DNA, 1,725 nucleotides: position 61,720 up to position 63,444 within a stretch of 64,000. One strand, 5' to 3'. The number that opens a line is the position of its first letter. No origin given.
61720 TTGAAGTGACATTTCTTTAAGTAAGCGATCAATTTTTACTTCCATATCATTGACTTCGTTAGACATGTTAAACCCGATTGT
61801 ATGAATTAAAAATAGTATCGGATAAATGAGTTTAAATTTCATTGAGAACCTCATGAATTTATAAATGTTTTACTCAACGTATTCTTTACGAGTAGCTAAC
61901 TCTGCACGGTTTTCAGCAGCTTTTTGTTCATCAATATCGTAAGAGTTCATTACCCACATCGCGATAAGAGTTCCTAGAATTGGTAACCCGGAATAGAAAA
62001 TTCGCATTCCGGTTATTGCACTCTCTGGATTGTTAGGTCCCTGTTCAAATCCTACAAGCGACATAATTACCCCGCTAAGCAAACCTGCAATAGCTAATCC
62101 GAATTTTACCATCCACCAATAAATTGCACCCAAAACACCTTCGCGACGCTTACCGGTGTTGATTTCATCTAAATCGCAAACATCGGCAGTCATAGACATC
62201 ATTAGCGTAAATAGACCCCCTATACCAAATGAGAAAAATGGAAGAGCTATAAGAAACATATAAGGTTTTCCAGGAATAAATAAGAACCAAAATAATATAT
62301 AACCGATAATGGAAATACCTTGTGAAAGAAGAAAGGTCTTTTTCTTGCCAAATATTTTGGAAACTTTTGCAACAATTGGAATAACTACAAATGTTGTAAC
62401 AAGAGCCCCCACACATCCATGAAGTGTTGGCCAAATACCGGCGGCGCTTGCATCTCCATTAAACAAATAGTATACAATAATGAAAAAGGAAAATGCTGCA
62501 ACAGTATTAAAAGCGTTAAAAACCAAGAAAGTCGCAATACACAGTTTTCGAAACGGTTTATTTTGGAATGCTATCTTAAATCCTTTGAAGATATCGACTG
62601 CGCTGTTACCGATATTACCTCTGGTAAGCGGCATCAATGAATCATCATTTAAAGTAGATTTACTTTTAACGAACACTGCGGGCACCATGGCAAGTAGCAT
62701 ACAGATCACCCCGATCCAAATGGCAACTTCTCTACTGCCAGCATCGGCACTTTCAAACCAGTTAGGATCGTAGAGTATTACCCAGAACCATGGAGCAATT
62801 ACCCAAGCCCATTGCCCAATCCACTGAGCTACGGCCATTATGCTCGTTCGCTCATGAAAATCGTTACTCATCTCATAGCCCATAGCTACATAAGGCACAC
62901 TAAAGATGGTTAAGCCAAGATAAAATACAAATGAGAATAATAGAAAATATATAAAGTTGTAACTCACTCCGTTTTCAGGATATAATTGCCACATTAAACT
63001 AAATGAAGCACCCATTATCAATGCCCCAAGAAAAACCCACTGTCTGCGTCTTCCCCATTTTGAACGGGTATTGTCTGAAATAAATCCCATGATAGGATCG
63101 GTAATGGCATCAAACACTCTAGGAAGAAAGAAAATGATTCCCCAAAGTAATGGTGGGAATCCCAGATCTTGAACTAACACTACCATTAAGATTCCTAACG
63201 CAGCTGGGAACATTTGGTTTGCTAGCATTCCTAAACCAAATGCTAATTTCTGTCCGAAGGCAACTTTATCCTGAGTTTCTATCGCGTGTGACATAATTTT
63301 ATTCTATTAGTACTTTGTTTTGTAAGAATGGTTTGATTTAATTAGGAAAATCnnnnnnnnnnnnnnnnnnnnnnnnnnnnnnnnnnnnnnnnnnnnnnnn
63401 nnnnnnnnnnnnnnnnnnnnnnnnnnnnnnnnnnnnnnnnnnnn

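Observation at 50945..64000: SusC/SusD-less beta-1,3-glucan (laminarin-type) utilisation operon built on a GPH symporter and a cytoplasmic phosphorylase-like giant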

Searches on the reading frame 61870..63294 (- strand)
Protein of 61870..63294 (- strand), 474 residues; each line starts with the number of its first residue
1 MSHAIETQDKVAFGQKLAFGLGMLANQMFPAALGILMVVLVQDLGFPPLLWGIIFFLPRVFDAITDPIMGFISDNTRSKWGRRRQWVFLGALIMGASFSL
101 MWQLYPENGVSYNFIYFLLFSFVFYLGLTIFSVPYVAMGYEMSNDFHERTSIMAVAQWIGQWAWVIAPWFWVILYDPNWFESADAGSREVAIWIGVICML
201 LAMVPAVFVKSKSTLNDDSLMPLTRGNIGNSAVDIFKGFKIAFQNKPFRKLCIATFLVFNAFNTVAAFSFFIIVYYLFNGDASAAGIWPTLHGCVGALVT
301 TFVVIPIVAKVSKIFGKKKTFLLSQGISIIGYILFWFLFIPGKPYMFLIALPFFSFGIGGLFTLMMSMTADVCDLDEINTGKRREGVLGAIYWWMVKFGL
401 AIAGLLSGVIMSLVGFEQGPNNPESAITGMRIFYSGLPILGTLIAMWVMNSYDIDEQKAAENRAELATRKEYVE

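Call 5: search_protein_families(library=pfam, proteins=[window:61870-63294:-], max_evalue=0.01)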
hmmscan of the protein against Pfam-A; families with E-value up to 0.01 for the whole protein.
window:61870-63294:- (474 aa): 3 families
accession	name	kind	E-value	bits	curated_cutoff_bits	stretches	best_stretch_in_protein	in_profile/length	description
PF13347.12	MFS_2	-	3.2e-70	237.3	27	1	19-456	2-427/427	MFS/sugar transport protein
PF07690.21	MFS_1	-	3.4e-22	79.3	33.4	2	21-402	3-345/347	Major Facilitator Superfamily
PF03209.21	PUCC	-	3.2e-08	33.5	21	1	39-101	5-66/401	PUCC protein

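Call 6: search_protein_families(library=ncbifam, proteins=[window:61870-63294:-], max_evalue=0.01)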
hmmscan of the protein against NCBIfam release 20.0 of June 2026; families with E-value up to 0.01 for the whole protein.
window:61870-63294:- (474 aa): 6 families
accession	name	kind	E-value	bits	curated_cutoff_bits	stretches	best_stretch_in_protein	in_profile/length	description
TIGR00792.1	gph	subfamily_domain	2e-57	194.8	231.35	1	16-469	1-437/437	glycoside-pentoside-hexuronide (GPH):cation symporter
NF007749.0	PRK10429.1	equivalog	4.1e-39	134.7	456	1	10-463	2-444/473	melibiose:sodium transporter MelB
NF007353.0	PRK09848.1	equivalog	8.3e-36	123.7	528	1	17-471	11-446/457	glucuronide transporter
NF007237.0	PRK09669.1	subfamily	2e-32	112.5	610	1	10-470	5-446/461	putative symporter YagG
NF008526.0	PRK11462.1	equivalog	6.1e-20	71.4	836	1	13-431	8-405/460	glycoside-pentoside-hexuronide family transporter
TIGR01301.1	GPH_sucrose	subfamily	6e-05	22.1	511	1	36-94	26-84/476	sucrose/proton symporter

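Call 7: find_encoding_contigs(protein=window:61870-63294:-, flank=10000, max_places=6)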
Protein window:61870-63294:- (474 aa): 24 contigs read that carry it; 6 places shown.
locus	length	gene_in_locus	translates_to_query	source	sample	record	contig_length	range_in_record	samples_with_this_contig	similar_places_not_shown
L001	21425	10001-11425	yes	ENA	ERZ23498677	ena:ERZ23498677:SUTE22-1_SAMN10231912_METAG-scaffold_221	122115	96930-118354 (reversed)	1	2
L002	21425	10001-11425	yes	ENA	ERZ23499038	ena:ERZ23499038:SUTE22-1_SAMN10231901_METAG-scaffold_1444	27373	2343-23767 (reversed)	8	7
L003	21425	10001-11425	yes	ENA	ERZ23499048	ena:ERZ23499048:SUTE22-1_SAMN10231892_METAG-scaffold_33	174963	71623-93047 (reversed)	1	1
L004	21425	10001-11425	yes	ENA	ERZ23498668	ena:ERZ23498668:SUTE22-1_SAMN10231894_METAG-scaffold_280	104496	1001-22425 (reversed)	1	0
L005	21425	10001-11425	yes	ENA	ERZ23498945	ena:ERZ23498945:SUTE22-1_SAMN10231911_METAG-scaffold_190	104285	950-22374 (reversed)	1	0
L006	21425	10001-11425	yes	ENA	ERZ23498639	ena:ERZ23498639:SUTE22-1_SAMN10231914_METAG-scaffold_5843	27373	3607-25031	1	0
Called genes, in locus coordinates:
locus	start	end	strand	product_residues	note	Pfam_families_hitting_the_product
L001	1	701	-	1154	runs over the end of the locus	-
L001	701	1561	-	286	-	PF00593:TonB_dep_Rec_b-barrel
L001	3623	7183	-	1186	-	PF06452:CBM9_1, PF18962:Por_Secre_tail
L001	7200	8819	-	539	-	PF00474:SSF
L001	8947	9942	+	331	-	PF00356:LacI (weak), PF00532:Peripla_BP_1, PF13407:Peripla_BP_4 (weak), PF13377:Peripla_BP_3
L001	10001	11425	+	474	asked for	PF07690:MFS_1, PF13347:MFS_2, PF03209:PUCC (weak), PF07690:MFS_1 (weak)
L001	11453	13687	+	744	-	PF00933:Glyco_hydro_3, PF01915:Glyco_hydro_3_C, PF14310:Fn3-like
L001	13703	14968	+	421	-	PF02836:Glyco_hydro_2_C (weak)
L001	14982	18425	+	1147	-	-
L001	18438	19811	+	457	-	-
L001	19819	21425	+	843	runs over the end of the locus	PF00933:Glyco_hydro_3, PF01915:Glyco_hydro_3_C, PF07691:PA14, PF14310:Fn3-like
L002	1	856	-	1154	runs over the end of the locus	-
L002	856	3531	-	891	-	PF13620:CarboxypepD_reg, PF13715:CarbopepD_reg_2, PF07715:Plug, PF00593:TonB_dep_Rec_b-barrel, PF25183:OMP_b-brl_4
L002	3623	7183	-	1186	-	PF06452:CBM9_1, PF18962:Por_Secre_tail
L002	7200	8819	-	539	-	PF00474:SSF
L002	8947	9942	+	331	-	PF00356:LacI (weak), PF00532:Peripla_BP_1, PF13407:Peripla_BP_4 (weak), PF13377:Peripla_BP_3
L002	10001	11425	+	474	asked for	PF07690:MFS_1, PF13347:MFS_2, PF03209:PUCC (weak), PF07690:MFS_1 (weak)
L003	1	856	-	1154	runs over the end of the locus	-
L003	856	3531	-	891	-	PF13620:CarboxypepD_reg, PF13715:CarbopepD_reg_2, PF07715:Plug, PF00593:TonB_dep_Rec_b-barrel, PF25183:OMP_b-brl_4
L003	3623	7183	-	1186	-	PF06452:CBM9_1, PF18962:Por_Secre_tail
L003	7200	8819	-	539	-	PF00474:SSF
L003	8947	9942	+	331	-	PF00356:LacI (weak), PF00532:Peripla_BP_1, PF13407:Peripla_BP_4 (weak), PF13377:Peripla_BP_3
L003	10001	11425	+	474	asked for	PF07690:MFS_1, PF13347:MFS_2, PF03209:PUCC (weak), PF07690:MFS_1 (weak)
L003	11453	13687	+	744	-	PF00933:Glyco_hydro_3, PF01915:Glyco_hydro_3_C, PF14310:Fn3-like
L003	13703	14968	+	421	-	PF02836:Glyco_hydro_2_C (weak)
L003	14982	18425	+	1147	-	-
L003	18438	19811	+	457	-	-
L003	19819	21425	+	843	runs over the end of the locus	PF00933:Glyco_hydro_3, PF01915:Glyco_hydro_3_C, PF07691:PA14, PF14310:Fn3-like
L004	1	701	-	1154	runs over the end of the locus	-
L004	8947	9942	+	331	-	PF00356:LacI (weak), PF00532:Peripla_BP_1, PF13407:Peripla_BP_4 (weak), PF13377:Peripla_BP_3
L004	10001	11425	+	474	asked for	PF07690:MFS_1, PF13347:MFS_2, PF03209:PUCC (weak), PF07690:MFS_1 (weak)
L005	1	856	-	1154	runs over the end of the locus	-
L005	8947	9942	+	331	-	PF00356:LacI (weak), PF00532:Peripla_BP_1, PF13407:Peripla_BP_4 (weak), PF13377:Peripla_BP_3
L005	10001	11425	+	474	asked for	PF07690:MFS_1, PF13347:MFS_2, PF03209:PUCC (weak), PF07690:MFS_1 (weak)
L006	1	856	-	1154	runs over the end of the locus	-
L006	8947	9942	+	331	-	PF00356:LacI (weak), PF00532:Peripla_BP_1, PF13407:Peripla_BP_4 (weak), PF13377:Peripla_BP_3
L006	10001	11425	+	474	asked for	PF07690:MFS_1, PF13347:MFS_2, PF03209:PUCC (weak), PF07690:MFS_1 (weak)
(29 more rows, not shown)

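Call 15: search_protein_families(library=pfam, proteins=[L003:856-3531:-, L003:3623-7183:-, L003:7200-8819:-, L003:8941-9942:+], max_evalue=0.01)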
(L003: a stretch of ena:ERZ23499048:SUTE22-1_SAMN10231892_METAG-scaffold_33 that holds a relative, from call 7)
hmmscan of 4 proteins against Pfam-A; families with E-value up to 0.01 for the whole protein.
L003:856-3531:- (891 aa): 5 families
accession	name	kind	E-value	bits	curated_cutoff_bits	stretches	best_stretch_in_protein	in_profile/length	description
PF00593.30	TonB_dep_Rec_b-barrel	-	3.7e-30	106.6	27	1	355-831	40-436/436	TonB dependent receptor-like, beta-barrel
PF13715.12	CarbopepD_reg_2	-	2.3e-16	60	32.2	1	28-116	1-88/88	CarboxypepD_reg-like domain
PF13620.12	CarboxypepD_reg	-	1.3e-12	48.4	32.3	1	28-105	2-82/82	Carboxypeptidase regulatory-like domain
PF25183.1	OMP_b-brl_4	-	2.6e-10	39.8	30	1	324-615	148-476/838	Outer membrane beta barrel domain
PF07715.20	Plug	-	7.2e-09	36.6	23.9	1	124-218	2-107/107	TonB-dependent Receptor Plug Domain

L003:3623-7183:- (1186 aa): 2 families
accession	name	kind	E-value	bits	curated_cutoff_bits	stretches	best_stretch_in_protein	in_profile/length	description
PF18962.6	Por_Secre_tail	-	1.5e-10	41.7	27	1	1108-1183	2-74/75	Secretion system C-terminal sorting domain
PF06452.16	CBM9_1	-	8.1e-10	39.3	23.4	1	904-1077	23-177/185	Carbohydrate family 9 binding domain-like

L003:7200-8819:- (539 aa): 1 family
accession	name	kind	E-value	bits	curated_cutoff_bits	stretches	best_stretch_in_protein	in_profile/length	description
PF00474.23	SSF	-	6.1e-88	295.9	22.8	1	34-431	1-406/406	Sodium:solute symporter family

L003:8941-9942:+ (333 aa): 6 families
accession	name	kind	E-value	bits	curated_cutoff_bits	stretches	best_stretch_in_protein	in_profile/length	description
PF13377.12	Peripla_BP_3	-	2.7e-21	76.8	26.5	1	168-329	1-167/167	Periplasmic binding protein-like domain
PF00532.27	Peripla_BP_1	-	3.3e-11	43.6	22.2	1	61-303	3-258/281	Periplasmic binding proteins and sugar binding domain of LacI family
PF13407.12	Peripla_BP_4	-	1.7e-07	31.5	35.1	1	62-309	1-257/258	Periplasmic binding protein domain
PF00356.27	LacI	-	9.8e-07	28.9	27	1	7-48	2-43/46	Bacterial regulatory proteins, lacI family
PF01381.28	HTH_3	-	0.0028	18.1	23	1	6-30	11-35/55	Helix-turn-helix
PF13560.12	HTH_31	-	0.0098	16.6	27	0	6-29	16-39/64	Helix-turn-helix domain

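Call 30: search_protein_families(library=ncbifam, proteins=[L003:856-3531:-, L003:3623-7183:-, L003:7200-8819:-, L003:2-856:-], max_evalue=0.01)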
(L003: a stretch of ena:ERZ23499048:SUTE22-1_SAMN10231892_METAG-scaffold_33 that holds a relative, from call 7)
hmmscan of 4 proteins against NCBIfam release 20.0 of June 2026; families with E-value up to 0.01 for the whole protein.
L003:856-3531:- (891 aa): 16 families
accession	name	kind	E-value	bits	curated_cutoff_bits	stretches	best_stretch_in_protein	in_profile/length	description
TIGR01779.1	TonB-B12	equivalog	4e-13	48.8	599.7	2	586-722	393-510/614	TonB-dependent vitamin B12 receptor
TIGR01783.1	TonB-siderophor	subfamily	2.3e-10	39.8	223.5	2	581-725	393-535/649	TonB-dependent siderophore receptor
NF049944.1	TonB_dep_PUIUD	equivalog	5.3e-10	38.3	850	1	520-718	394-573/686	TonB-dependent receptor, PUIUD motif-type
NF010011.0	PRK13484.1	equivalog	6.8e-10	37.8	1197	1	581-838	418-658/682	IreA family TonB-dependent siderophore receptor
NF010010.0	PRK13483.1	equivalog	1.6e-08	33.1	927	1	575-724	399-550/660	ligand-gated channel protein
NF010012.0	PRK13486.1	equivalog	4.9e-08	31.8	924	1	579-784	416-603/696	TonB-dependent receptor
NF010038.0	PRK13513.1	equivalog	6.6e-08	31.6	942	1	576-834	392-635/659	ligand-gated channel protein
NF007349.0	PRK09840.1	equivalog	8.6e-08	30.6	686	1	521-680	449-608/760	catecholate siderophore receptor Fiu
NF010048.1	PRK13524.1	subfamily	1.2e-07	30.7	493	1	193-246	144-198/744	FepA family TonB-dependent siderophore receptor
NF049946.1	TonB_dep_CU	exception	1.6e-07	30.1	700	2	582-719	449-576/683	TonB-dependent receptor, CU motif-type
NF041535.1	TonB_rec_PqqU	equivalog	1.7e-06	26.7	1200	1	173-227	80-133/676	TonB-dependent receptor PqqU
NF010051.0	PRK13528.1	subfamily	1.7e-06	26.6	583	1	192-277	139-215/727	FepA family TonB-dependent siderophore receptor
TIGR01776.1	TonB-tbp-lbp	subfamily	3.5e-06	25.2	468.8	1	512-683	592-744/946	lactoferrin/transferrin family TonB-dependent receptor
NF053590.1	TonB_dep_TOL0244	equivalog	9.3e-06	24.5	645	0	626-702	404-477/604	TOL_0244 family TonB-dependent receptor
NF052649.1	TonRcptRhtA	equivalog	0.00067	17.9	1100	1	113-232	62-173/744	TonB-dependent siderophore receptor RhtA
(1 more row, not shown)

L003:3623-7183:- (1186 aa): 4 families
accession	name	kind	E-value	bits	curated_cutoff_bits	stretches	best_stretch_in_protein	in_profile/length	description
TIGR04183.1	Por_Secre_tail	domain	1e-11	44.6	23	1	1108-1183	2-70/72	T9SS type A sorting domain-containing protein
NF052323.1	T9SSA_dep_M6i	equivalog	2.7e-09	35.6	600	1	1093-1183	941-1037/1043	T9SS-dependent M6-like inactivated metalloprotease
NF038113.1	T9SSA_dep_M36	equivalog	8.8e-07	27.4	885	1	1103-1184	791-868/869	T9SS-dependent M36 family metallopeptidase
NF033707.1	T9SS_sortase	equivalog_domain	0.00095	16.9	420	1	1105-1174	999-1078/1095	type IX secretion system sortase PorU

L003:7200-8819:- (539 aa): 8 families
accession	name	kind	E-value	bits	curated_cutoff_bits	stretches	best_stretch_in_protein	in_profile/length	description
TIGR00813.1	sss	superfamily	5.3e-107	358.4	184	1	34-431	1-411/411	sodium/solute symporter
NF007790.0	PRK10484.1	equivalog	4e-87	293.2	401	1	12-486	13-487/527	solute:sodium symporter family transporter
TIGR02119.1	panF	equivalog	3e-30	105.7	328.05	1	12-473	9-466/471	sodium/pantothenate symporter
TIGR02121.1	Na_Pro_sym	equivalog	5e-30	104.6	515.5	1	9-485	6-472/488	sodium/proline symporter PutP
TIGR03648.1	Na_symport_lg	subfamily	2.9e-24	85.4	320.75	2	8-201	3-194/547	VC_2705 family sodium/solute symporter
NF011948.0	PRK15419.1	equivalog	2.4e-15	56.4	955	1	13-436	14-442/502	sodium/proline symporter PutP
NF006903.2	PRK09395.1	subfamily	5.9e-07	28.2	750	1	7-441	40-481/552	cation/acetate symporter ActP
NF058657.1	MncbAcdTpMctC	equivalog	1.3e-06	27.2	670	1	253-473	265-482/527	monocarboxylic acid transporter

L003:2-856:- (285 aa): 0 families

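Call 40: find_related_loci(query=L003:2-856:-, collection=metagenome_contigs, flank=10000)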
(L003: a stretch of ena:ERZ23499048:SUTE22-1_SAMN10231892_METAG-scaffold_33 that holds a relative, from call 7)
Query L003:2-856:- (285 aa) in metagenome_contigs; peptide patterns used: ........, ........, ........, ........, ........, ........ (x = any residue, [..] = any of these).
351 stretches matched a pattern; 324 encode a relative of the query (tblastn E <= 1e-3); the best 80 are kept; 80 distinct loci.
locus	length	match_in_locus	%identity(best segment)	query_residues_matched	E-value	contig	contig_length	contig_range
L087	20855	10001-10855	84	1-285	5e-162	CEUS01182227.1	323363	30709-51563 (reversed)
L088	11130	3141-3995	82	1-285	2e-160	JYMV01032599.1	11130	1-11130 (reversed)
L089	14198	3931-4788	82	1-285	2e-159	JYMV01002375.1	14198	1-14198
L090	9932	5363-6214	82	2-285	2e-159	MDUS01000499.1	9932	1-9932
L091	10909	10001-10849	82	3-285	1e-159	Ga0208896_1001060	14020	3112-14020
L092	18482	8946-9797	82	2-285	2e-159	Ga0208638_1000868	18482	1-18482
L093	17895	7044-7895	82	2-285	2e-159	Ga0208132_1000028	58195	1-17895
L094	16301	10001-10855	81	1-285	2e-159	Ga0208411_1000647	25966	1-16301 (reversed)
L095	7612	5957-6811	81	1-285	2e-159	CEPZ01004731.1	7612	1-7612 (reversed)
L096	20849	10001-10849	82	3-285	3e-159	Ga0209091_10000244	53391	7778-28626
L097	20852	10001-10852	82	2-285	2e-158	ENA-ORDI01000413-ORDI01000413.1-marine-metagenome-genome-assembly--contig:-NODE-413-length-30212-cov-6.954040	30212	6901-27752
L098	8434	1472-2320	82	3-285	3e-158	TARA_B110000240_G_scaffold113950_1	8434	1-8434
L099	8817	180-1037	81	1-285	8e-158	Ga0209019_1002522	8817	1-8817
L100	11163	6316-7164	81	3-285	7e-158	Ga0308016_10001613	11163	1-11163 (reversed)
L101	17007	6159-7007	81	3-285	8e-158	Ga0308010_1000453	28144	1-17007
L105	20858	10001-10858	81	1-285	2e-157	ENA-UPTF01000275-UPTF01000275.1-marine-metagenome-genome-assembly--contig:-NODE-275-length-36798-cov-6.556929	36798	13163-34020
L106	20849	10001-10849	82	1-285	6e-157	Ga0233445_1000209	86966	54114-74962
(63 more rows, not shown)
